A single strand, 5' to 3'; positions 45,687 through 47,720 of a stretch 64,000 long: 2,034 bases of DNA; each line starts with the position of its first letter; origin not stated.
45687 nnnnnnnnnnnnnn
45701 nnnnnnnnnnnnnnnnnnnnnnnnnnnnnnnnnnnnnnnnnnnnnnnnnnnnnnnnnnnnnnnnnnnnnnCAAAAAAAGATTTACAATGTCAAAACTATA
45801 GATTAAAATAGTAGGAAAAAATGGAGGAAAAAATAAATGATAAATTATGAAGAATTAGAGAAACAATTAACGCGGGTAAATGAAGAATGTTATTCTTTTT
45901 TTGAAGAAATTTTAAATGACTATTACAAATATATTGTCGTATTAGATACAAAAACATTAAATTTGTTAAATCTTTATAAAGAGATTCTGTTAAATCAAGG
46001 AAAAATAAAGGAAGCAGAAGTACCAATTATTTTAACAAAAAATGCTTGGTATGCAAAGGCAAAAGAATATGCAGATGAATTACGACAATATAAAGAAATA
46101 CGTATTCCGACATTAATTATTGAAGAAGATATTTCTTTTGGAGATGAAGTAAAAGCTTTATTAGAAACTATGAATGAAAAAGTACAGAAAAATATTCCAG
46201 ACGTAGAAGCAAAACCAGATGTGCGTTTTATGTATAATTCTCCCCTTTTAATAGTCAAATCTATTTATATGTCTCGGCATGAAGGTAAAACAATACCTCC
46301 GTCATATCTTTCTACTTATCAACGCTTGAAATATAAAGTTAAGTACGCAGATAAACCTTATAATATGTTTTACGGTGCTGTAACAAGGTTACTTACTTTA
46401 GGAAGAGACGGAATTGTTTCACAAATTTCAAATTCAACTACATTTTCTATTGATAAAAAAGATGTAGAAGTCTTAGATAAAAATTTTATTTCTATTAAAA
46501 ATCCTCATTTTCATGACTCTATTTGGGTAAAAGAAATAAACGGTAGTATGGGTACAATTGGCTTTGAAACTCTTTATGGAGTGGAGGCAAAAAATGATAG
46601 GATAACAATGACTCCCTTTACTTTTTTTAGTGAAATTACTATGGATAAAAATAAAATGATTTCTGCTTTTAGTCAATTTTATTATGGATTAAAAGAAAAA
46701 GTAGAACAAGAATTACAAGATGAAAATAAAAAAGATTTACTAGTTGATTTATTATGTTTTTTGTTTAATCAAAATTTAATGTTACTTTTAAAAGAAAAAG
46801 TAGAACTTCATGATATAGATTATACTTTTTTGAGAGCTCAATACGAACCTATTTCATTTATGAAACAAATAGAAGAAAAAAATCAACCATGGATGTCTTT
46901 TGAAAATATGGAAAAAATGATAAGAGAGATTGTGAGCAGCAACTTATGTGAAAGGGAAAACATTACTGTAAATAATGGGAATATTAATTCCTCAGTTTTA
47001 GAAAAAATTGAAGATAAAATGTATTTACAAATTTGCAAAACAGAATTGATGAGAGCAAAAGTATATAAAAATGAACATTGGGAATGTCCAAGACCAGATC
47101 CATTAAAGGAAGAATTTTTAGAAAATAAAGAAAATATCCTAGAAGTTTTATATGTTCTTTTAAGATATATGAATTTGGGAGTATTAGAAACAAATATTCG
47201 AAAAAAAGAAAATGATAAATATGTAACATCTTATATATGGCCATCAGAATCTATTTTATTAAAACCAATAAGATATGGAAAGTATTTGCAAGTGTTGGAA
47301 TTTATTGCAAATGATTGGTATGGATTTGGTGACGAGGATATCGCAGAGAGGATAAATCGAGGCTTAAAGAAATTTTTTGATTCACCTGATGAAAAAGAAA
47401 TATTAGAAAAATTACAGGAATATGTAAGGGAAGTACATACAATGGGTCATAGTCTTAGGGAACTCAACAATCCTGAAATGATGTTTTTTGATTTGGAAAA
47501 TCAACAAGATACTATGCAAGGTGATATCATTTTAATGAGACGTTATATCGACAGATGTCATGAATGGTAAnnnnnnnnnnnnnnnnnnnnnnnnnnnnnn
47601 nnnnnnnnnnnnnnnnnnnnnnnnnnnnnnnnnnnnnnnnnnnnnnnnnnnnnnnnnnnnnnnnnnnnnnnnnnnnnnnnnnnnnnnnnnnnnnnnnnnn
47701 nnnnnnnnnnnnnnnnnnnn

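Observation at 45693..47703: Single-gene insertion between gpmI and rpsF, bracketed by duplicated gpmI 3' end + promoter -35; copies differ only synonymously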

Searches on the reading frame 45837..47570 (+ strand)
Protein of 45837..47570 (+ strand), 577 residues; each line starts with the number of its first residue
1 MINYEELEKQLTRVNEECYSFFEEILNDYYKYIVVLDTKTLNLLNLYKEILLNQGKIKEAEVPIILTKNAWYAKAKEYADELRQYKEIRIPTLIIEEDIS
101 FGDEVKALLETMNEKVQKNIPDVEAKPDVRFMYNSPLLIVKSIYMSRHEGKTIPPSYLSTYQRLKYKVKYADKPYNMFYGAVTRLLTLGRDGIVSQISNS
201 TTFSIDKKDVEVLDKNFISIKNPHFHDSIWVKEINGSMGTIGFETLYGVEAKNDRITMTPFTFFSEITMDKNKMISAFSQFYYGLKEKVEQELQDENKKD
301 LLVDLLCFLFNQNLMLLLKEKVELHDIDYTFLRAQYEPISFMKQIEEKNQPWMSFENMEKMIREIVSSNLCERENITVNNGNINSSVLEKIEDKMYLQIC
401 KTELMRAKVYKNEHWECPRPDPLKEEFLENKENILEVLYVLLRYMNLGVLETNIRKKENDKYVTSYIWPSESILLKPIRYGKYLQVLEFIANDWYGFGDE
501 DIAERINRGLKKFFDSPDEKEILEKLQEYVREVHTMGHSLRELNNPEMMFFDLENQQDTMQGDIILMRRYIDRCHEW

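Call 5: search_protein_families(library=pfam, proteins=[window:45837-47570:+], max_evalue=1)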
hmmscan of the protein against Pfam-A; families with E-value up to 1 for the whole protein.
window:45837-47570:+ (577 aa): 0 families

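Call 6: search_protein_families(library=padloc, proteins=[window:45837-47570:+], max_evalue=1)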
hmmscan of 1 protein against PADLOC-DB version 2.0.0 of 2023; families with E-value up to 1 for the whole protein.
window:45837-47570:+ (577 aa): 0 families
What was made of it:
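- On Known anti-phage defence system: x577 has no hit at E <= 1 (call 6).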

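Call 7: search_protein_families(library=ncbifam, proteins=[window:45837-47570:+], max_evalue=1)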
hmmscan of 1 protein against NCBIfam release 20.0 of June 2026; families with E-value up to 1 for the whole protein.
window:45837-47570:+ (577 aa): 0 families

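Call 8: search_protein_families(library=phrogs, proteins=[window:45837-47570:+], max_evalue=1)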
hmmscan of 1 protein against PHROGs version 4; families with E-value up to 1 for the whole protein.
window:45837-47570:+ (577 aa): 2 families
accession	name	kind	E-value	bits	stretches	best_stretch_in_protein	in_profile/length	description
phrog_37837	-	unknown function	0.037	15.3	1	395-474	9-87/111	-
phrog_7902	-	unknown function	0.085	14.2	1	250-324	25-96/112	-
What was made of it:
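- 45837..47570 (+): x577: 577-aa ORF of unknown function, 27% GC, under purifying selection (dN/dS 0.32). No hit in Pfam, NCBIfam or PADLOC, and none in PHROGs beyond chance level (calls 5-8).
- On Transposon / insertion sequence: No transposase profile hit (calls 5-8).
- It is a single gene exactly bracketed by the repeat and has no recognisable family (calls 5-8).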

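Call 9: find_homologous_proteins(query=window:45837-47567:+)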
Query window:45837-47567:+ (577 aa): 1 proteins with E <= 0.001 among 8000 candidates.
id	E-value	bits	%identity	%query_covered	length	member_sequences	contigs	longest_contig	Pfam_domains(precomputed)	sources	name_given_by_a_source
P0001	0.0e+0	1271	98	100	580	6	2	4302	-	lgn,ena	-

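Call 10: find_encoding_contigs(protein=P0001, flank=10000, max_places=10)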
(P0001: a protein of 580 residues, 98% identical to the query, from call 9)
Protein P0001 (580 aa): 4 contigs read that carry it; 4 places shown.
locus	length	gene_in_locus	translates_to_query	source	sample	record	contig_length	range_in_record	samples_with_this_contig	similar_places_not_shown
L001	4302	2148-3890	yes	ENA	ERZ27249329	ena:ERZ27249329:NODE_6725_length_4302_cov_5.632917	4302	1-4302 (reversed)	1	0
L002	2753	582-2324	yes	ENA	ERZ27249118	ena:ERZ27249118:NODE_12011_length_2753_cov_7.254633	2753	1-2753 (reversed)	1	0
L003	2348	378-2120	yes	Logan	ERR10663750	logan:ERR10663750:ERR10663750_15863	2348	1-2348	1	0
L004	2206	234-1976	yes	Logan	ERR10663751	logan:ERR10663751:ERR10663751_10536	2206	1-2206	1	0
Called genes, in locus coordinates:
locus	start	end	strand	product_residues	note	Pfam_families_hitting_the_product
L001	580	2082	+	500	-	PF01676:Metalloenzyme, PF06415:iPGM_N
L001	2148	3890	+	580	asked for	-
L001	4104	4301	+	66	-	?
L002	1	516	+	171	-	?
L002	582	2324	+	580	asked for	-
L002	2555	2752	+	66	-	?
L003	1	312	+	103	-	?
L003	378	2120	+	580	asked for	-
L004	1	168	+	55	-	?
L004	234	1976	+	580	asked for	-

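Call 11: find_encoding_contigs(protein=window:45837-47567:+, flank=10000, max_places=10)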
Protein window:45837-47567:+ (577 aa): 5 contigs read that carry it; 3 places shown.
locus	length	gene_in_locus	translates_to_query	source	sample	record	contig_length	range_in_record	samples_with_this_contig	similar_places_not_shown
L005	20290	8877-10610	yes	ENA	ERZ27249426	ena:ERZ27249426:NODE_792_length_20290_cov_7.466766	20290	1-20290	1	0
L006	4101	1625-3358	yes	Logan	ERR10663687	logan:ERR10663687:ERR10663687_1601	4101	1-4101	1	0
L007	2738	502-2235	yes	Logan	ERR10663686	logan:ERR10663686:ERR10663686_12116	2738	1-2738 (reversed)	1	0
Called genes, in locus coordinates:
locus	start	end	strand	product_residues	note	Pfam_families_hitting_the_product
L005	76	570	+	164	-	-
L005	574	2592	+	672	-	PF00990:GGDEF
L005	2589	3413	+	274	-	PF03631:Virul_fac_BrkB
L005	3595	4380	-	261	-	PF01145:Band_7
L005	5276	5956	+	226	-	PF08032:SpoU_sub_bind, PF00588:SpoU_methylase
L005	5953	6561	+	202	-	PF04542:Sigma70_r2, PF08281:Sigma70_r4_2 (weak)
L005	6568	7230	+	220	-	-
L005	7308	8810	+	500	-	PF01676:Metalloenzyme, PF06415:iPGM_N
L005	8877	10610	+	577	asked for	-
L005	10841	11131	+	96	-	PF01250:Ribosomal_S6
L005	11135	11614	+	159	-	PF00436:SSB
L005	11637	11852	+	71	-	PF01084:Ribosomal_S18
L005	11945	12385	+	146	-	PF01281:Ribosomal_L9_N, PF03948:Ribosomal_L9_C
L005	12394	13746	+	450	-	PF00772:DnaB, PF03796:DnaB_C, PF13481:AAA_25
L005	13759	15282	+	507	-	PF01476:LysM, PF07501:G5, PF01551:Peptidase_M23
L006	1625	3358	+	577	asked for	-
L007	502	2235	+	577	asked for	-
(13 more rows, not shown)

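Call 34: search_protein_representatives(protein=window:45837-47567:+)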
Query: 577 residues. Proteins with E-value up to 0.001 (for the whole library): 4; up to 1e-10: 2; up to 1e-30: 1. The best 4 are listed.
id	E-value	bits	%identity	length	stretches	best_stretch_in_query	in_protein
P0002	3.9e-55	204.1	99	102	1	1-102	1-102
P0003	1.2e-22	96.8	23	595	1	15-550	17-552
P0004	2.3e-05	39.8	27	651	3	434-556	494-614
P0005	1.5e-04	37.1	37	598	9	62-95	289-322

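Call 36: search_protein_families(library=pfam, proteins=[P0003, P0004], max_evalue=1)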
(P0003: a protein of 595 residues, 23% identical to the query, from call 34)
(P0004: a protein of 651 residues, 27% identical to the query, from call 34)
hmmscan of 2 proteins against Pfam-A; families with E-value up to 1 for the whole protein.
P0003 (595 aa): 1 family
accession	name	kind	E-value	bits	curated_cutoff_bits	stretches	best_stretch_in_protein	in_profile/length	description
PF18705.7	DUF5643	-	0.43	11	34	1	246-275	80-107/115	Family of unknown function (DUF5643)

P0004 (651 aa): 1 family
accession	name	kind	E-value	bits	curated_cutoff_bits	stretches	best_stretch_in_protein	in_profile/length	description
PF18400.7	Thioredoxin_12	-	0.032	14.5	26.1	1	353-385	55-87/190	Thioredoxin-like domain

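Call 37: search_protein_families(library=padloc, proteins=[P0003, P0004], max_evalue=1)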
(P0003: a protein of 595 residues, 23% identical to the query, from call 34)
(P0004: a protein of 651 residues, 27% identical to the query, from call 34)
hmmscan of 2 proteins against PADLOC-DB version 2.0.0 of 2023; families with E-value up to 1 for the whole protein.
P0003 (595 aa): 2 families
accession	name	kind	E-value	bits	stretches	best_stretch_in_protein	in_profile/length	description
PDLC04425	PDC-M11B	-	8.8e-05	21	1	253-335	27-107/132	-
PDLC04424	PDC-M11B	-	0.0031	15.5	1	260-311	40-90/142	-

P0004 (651 aa): 0 families
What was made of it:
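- On Known anti-phage defence system: Only the remote homologue P0003 has a weak PDC-M11B hit (8.8e-5, 21 bits; call 37).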

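Call 38: find_homologous_proteins(query=P0003)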
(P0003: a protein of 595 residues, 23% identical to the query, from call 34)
Query P0003 (595 aa): 1 proteins with E <= 0.001 among 8000 candidates.
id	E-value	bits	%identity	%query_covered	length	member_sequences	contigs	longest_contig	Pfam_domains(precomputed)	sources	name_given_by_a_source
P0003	0.0e+0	1337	100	100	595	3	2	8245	-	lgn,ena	-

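Call 39: find_encoding_contigs(protein=P0003, flank=8000, max_places=6)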
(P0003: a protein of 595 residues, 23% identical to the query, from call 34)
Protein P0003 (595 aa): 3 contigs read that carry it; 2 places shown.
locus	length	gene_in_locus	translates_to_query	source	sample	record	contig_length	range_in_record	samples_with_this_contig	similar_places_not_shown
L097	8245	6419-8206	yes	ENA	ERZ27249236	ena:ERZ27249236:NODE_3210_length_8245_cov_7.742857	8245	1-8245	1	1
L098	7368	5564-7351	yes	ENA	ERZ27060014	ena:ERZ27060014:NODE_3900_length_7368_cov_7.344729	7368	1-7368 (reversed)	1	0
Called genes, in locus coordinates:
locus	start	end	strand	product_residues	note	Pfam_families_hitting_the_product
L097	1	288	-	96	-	?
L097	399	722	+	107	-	PF01381:HTH_3, PF12844:HTH_19 (weak)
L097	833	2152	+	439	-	PF13173:AAA_14, PF13635:DUF4143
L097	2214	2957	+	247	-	PF02735:Ku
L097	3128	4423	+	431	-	PF13173:AAA_14, PF13635:DUF4143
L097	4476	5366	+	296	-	PF01068:DNA_ligase_A_M, PF04679:DNA_ligase_A_C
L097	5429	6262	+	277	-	PF19279:YegS_C (weak)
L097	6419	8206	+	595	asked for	-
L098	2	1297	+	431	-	?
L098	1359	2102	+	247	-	PF02735:Ku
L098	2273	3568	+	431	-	PF13173:AAA_14, PF13635:DUF4143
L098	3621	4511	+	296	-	PF01068:DNA_ligase_A_M, PF04679:DNA_ligase_A_C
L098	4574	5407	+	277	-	PF19279:YegS_C (weak)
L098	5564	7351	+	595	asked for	-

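Call 44: search_dna_similar(query=window:45837-47567:+, collection=phages, mode=protein, max_evalue=0.01)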
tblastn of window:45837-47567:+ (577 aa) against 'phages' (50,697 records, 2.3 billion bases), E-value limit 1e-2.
No match.

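Call 45: search_dna_similar(query=window:45837-47567:+, collection=plasmids, mode=protein, max_evalue=0.01)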
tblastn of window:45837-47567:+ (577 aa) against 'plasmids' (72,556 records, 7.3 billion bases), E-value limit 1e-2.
No match.

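Call 47: find_related_loci(query=A2, collection=metagenome_contigs, flank=6000)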
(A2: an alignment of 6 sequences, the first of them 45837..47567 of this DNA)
Query A2 (577 aa) in metagenome_contigs; peptide patterns used: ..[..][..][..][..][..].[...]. (x = any residue, [..] = any of these).
52 stretches matched a pattern, but none encodes a relative of the query by tblastn (E <= 1e-3).

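Call 48: find_related_loci(query=A2, collection=viral_contigs, flank=6000)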
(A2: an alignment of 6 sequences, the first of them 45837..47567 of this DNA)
Query A2 (577 aa) in viral_contigs; peptide patterns used: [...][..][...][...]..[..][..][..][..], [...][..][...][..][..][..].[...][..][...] (x = any residue, [..] = any of these).
105 stretches matched a pattern, but none encodes a relative of the query by tblastn (E <= 1e-3).

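Call 55: search_solved_structures(query=A2, max_evalue=10)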
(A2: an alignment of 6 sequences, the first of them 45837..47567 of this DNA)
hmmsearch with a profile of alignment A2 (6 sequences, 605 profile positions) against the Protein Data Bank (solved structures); distinct sequences matched with E-value up to 10: 1.
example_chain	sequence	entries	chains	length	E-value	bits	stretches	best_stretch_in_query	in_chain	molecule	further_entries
1zrr_A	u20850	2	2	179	2.2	10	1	409-451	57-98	E-2/E-2' protein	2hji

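Call 62: predict_structure(alignment_id=A3)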
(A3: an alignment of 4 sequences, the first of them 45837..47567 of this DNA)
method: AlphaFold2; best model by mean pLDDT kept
length: 577 residues; sequences in the alignment: 4
mean_pLDDT: 36.8   pTM: 0.26
mean pLDDT of the five models: 36.8, 36.6, 35.0, 34.1, 31.4
residues with pLDDT >= 90: 0; 70-90: 0; 50-70: 61; < 50: 516
segments of 3 or more residues with pLDDT < 50: 1-21, 29-43, 75-106, 116-205, 210-228, 234-243, 258-577
pLDDT, mean of each block of 10 residues (from residue 1): 33 37 51 46 55 63 52 48 37 38 44 47 38 34 30 29 37 34 37 27 48 46 41 44 48 51 40 41 40 40 39 38 31 29 31 33 28 21 24 28 33 28 33 37 31 24 24 29 39 35 40 33 40 36 26 25 30 32
secondary structure, 60 per line:
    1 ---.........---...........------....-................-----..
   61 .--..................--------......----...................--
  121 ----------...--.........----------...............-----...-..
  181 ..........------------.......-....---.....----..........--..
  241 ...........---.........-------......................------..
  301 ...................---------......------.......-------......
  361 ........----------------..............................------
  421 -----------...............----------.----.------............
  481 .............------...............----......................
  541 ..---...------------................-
elements in order: H4-12 H16-26 E33-36 H38-53 E64-67 H68-81 E90-95 H100-118 E131-133 H136-144 H155-169 H179-190 E203-206 H211-214 E218-222 E227-236 E239-251 E255-263 H271-292 H299-319 H329-334 H341-347 H355-368 H385-414 H432-446 H469-493 H500-514 H519-542 H561-576
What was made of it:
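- On Free-standing homing endonuclease gene: The AlphaFold2 model is unusable (pLDDT 36.8; call 62).
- Tried and rejected: AlphaFold2 with a 4-sequence alignment gave pLDDT 36.8, so no fold search was run (call 62).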

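Call 63: search_solved_structures(query=P0004, max_evalue=10)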
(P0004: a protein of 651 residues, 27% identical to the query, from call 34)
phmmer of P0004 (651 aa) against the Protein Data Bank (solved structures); distinct sequences matched with E-value up to 10: 1.
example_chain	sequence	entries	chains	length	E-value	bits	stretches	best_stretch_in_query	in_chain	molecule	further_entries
4dny_A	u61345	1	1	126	0.45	12.2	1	213-277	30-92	Metalloprotease stcE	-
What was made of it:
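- Tried and rejected: Pfam, NCBIfam, PADLOC and a PDB sequence search gave nothing, and PHROGs gave only two chance-level matches (E 0.037 and 0.085) (calls 5-8, 55, 63). tblastn against phage and plasmid collections, IMG/VR and JGI metagenomes also gave nothing (calls 44, 45, 47, 48).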

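Call 64: search_protein_families(library=ncbifam, proteins=[P0003, P0004], max_evalue=1)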
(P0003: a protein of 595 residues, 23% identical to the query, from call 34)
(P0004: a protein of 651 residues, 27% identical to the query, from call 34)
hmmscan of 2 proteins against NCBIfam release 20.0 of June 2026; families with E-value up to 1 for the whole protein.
P0003 (595 aa): 0 families

P0004 (651 aa): 0 families
